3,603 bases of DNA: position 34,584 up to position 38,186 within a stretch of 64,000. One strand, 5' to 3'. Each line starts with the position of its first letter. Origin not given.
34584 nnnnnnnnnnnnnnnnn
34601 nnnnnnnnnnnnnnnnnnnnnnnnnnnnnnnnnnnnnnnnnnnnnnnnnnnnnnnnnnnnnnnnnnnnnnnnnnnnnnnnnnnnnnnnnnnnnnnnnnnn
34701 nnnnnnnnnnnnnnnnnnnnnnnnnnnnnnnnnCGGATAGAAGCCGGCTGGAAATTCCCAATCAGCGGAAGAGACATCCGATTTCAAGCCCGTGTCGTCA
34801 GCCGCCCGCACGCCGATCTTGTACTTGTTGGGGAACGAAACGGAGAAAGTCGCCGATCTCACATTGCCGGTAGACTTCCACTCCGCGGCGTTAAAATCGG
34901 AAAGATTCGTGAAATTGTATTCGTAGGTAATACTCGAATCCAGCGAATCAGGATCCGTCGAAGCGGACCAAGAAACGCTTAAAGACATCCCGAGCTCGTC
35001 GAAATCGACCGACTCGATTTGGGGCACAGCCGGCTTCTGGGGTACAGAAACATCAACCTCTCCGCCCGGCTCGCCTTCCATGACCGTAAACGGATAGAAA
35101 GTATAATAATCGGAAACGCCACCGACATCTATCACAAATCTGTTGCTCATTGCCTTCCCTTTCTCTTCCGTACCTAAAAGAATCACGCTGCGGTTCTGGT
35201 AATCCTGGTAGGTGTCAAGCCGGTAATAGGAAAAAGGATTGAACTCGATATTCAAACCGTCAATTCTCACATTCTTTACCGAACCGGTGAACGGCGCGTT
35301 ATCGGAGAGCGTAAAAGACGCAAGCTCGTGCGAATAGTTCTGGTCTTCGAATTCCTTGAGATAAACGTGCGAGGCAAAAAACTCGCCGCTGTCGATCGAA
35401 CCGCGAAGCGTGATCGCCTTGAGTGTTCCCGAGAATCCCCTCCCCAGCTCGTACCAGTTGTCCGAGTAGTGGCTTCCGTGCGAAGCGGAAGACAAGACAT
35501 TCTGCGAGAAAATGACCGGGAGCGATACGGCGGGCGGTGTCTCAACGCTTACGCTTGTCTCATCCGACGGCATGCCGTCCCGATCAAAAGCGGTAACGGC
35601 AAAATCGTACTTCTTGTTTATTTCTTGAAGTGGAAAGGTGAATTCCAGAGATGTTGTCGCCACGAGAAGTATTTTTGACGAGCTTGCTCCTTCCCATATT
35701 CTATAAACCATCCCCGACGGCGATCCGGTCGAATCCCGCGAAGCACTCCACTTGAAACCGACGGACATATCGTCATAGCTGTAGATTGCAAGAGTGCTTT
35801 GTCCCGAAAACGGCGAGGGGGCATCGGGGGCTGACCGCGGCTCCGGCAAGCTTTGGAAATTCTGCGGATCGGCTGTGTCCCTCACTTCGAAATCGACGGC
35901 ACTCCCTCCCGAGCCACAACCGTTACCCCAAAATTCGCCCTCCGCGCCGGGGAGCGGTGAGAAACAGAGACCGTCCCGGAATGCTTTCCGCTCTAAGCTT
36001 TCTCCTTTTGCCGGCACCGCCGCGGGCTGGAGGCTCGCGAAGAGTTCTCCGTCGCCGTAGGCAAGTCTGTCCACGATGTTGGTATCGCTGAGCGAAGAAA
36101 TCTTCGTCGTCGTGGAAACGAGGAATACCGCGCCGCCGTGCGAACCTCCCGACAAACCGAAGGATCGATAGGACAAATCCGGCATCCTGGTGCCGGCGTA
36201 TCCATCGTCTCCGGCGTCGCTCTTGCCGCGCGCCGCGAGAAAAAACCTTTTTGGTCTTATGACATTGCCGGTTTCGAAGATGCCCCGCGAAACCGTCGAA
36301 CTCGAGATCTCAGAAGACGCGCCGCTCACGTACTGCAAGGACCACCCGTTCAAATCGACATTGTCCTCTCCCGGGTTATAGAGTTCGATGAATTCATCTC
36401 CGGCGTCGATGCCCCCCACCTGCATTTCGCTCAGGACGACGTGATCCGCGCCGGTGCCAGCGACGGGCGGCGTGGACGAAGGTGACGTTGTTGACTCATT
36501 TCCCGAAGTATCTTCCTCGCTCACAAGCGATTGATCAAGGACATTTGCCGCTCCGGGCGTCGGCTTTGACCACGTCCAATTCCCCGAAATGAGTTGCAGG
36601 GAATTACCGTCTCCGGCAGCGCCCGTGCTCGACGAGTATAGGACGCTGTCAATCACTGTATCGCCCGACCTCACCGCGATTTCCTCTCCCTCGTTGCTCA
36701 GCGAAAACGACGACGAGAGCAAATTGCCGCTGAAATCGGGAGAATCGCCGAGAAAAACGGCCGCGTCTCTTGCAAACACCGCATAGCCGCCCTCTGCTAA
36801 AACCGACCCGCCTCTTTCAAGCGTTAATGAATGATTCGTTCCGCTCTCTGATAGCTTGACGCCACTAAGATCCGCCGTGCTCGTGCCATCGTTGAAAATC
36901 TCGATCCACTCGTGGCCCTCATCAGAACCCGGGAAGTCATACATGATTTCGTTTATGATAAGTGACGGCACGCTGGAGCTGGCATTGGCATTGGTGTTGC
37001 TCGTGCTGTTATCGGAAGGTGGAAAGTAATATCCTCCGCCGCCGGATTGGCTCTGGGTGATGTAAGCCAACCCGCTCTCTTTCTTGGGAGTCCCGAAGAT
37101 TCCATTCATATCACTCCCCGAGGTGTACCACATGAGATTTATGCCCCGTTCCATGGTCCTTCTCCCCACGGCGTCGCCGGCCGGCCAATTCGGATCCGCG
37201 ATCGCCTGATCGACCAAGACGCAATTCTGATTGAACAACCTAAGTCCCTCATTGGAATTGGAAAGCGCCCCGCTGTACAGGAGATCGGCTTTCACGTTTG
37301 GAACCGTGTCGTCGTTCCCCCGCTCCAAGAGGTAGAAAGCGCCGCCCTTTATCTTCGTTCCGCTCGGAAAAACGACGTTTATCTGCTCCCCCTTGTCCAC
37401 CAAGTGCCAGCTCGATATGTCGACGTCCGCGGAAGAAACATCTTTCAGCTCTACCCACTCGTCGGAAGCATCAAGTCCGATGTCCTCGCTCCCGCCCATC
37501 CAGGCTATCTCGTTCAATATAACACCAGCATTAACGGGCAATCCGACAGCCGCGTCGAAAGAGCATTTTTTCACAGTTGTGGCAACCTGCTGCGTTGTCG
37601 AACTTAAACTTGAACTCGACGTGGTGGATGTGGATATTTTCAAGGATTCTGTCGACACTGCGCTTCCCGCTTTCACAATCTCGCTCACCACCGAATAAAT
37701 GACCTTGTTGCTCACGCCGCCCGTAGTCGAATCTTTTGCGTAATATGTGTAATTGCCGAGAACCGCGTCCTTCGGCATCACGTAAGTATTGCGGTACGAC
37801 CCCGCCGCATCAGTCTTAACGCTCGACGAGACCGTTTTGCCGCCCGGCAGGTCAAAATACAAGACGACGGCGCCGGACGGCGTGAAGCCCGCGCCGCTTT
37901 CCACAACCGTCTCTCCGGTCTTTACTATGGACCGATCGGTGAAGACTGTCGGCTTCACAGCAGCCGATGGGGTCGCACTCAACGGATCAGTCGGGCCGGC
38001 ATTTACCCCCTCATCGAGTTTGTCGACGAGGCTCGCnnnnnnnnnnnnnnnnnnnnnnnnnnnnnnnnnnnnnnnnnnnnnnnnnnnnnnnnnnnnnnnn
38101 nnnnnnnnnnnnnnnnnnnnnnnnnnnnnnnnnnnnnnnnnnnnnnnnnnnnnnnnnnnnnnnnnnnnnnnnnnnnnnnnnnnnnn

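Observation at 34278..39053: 1591-aa secreted nuclease-like giant protein with three lamin-tail domains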

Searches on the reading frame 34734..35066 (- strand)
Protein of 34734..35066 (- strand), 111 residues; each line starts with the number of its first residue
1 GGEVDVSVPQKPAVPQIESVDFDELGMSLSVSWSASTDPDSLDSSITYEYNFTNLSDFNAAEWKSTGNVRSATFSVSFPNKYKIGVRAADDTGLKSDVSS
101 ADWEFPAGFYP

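Call 18: search_protein_families(library=pfam, proteins=[window:34734-35066:-], max_evalue=1)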
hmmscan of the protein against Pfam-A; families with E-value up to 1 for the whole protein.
seq(111 aa): 4 families
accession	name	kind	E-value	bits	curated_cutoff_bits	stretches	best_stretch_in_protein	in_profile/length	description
PF07495.19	Y_Y_Y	-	0.055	13.8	26.6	1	43-105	5-62/65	Y_Y_Y domain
PF23237.1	HYR_4C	-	0.083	13.5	27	1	23-66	27-70/73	HYR-like domain with 4 cysteines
PF13190.11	PDGLE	-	0.083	13.2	27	1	29-51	16-38/102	PDGLE domain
PF13264.11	DUF4055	-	0.25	11.9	25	1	53-106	3-57/140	Domain of unknown function (DUF4055)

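Call 81: search_solved_structures(query=A7, max_evalue=1)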
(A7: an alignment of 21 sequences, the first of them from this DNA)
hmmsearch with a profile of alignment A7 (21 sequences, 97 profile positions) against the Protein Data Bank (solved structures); distinct sequences matched with E-value up to 1: 40.
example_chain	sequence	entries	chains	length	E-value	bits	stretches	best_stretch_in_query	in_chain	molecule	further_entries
2aew_A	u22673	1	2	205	0.0012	22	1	12-89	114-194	Growth hormone receptor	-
3hhr_B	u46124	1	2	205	0.0012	22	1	12-89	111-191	HUMAN GROWTH HORMONE RECEPTOR (hGHbp)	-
1axi_B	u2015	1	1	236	0.0015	21.7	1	12-89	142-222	GROWTH HORMONE RECEPTOR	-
1hwg_B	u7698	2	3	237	0.0015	21.7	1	12-89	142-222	GROWTH HORMONE BINDING PROTEIN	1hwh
1a22_B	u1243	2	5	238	0.0015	21.6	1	12-89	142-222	GROWTH HORMONE RECEPTOR | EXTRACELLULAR DOMAIN HUMAN GROWTH HORMONE RECEPTOR (1-238)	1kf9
1k85_A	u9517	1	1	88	0.0018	21.5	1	5-93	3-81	CHITINASE A1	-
1f6f_B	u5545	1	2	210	0.0023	21.1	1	6-92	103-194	PROLACTIN RECEPTOR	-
3ew3_B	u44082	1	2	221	0.0024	21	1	6-92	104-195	Prolactin receptor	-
3npz_B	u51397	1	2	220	0.0025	20.9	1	6-92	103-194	Prolactin receptor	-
6vs7_A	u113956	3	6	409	0.0042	20.3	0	65-92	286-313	Adhesin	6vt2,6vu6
1wj3_A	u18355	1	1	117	0.0054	19.9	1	4-88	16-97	KIAA1496 protein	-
5e53_A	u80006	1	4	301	0.012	18.7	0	9-87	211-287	Contactin-1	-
2lfg_A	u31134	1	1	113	0.027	17.7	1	21-92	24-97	Prolactin receptor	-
1p4k_A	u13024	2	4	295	0.047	16.9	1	52-95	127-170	N(4)-(Beta-N-acetylglucosaminyl)-L-asparaginase | N(4)-(Beta-N-acetylglucosaminyl)-L-asparaginase precursor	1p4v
8dha_A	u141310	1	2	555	0.066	16.4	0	5-90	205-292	Leptin receptor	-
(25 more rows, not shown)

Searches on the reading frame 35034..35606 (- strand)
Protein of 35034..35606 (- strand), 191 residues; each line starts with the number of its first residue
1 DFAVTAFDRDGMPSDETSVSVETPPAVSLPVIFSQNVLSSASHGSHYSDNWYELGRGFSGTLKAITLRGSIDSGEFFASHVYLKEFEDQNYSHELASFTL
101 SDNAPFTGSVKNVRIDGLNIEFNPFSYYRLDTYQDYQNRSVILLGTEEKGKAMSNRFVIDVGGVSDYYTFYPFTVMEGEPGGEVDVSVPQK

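Call 18: search_protein_families(library=pfam, proteins=[window:35034-35606:-], max_evalue=1)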
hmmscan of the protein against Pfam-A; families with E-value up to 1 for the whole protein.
seq(191 aa): 0 families

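Call 72: search_solved_structures(query=A5, max_evalue=10)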
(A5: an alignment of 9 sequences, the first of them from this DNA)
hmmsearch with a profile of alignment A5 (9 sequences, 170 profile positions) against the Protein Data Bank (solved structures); distinct sequences matched with E-value up to 10: 0.

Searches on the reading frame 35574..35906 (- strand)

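Call 18: search_protein_families(library=pfam, proteins=[window:35574-35906:-], max_evalue=1)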
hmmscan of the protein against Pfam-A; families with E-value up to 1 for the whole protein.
seq(111 aa): 1 family
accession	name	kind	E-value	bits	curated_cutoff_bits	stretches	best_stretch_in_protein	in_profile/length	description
PF20578.4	aBig_2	-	0.25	11.6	27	1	51-86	37-72/89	Atrophied bacterial Ig domain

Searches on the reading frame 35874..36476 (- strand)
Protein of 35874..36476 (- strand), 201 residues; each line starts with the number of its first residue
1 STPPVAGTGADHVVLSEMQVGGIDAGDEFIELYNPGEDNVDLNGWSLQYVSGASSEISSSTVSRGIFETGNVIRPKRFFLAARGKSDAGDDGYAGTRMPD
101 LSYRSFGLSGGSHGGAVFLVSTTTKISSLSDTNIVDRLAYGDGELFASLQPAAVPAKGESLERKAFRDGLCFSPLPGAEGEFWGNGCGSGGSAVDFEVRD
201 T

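Call 18: search_protein_families(library=pfam, proteins=[window:35874-36476:-], max_evalue=1)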
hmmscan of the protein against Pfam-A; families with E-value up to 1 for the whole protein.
seq(201 aa): 1 family
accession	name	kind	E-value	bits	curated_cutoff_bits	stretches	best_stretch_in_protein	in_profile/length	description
PF00932.25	LTD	-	5.5e-11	43.3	34.3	1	10-119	5-94/109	Lamin Tail Domain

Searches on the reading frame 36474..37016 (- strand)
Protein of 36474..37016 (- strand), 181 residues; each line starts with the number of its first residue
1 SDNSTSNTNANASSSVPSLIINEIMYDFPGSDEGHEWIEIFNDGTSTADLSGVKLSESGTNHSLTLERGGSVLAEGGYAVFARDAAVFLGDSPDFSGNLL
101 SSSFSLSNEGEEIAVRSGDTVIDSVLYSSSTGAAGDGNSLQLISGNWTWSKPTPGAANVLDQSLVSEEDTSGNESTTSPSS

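Call 18: search_protein_families(library=pfam, proteins=[window:36474-37016:-], max_evalue=1)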
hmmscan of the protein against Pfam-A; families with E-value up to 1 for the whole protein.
seq(181 aa): 1 family
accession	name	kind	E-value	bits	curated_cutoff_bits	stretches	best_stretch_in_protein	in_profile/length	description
PF00932.25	LTD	-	3.5e-15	56.8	34.3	1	13-127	2-107/109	Lamin Tail Domain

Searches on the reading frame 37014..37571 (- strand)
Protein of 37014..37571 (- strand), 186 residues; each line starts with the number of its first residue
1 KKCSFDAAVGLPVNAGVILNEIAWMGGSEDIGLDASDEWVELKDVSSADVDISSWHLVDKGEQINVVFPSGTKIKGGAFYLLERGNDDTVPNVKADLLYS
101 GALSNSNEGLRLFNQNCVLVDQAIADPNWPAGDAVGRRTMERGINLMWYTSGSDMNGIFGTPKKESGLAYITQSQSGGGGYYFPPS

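Call 18: search_protein_families(library=pfam, proteins=[window:37014-37571:-], max_evalue=1)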
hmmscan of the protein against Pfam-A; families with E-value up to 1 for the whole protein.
seq(186 aa): 1 family
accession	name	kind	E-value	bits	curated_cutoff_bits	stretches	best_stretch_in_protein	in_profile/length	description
PF00932.25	LTD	-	2.5e-10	41.1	34.3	1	14-122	5-104/109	Lamin Tail Domain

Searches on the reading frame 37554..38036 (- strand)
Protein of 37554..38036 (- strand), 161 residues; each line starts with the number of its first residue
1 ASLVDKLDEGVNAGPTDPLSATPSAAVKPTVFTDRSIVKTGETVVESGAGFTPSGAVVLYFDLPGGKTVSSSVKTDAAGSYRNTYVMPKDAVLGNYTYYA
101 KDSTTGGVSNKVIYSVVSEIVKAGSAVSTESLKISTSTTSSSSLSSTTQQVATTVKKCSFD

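Call 18: search_protein_families(library=pfam, proteins=[window:37554-38036:-], max_evalue=1)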
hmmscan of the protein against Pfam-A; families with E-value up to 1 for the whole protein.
seq(161 aa): 1 family
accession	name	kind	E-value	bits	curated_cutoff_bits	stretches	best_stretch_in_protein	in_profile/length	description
PF01835.25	MG2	-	9.2e-07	29.6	32.8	1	31-107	4-87/96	MG2 domain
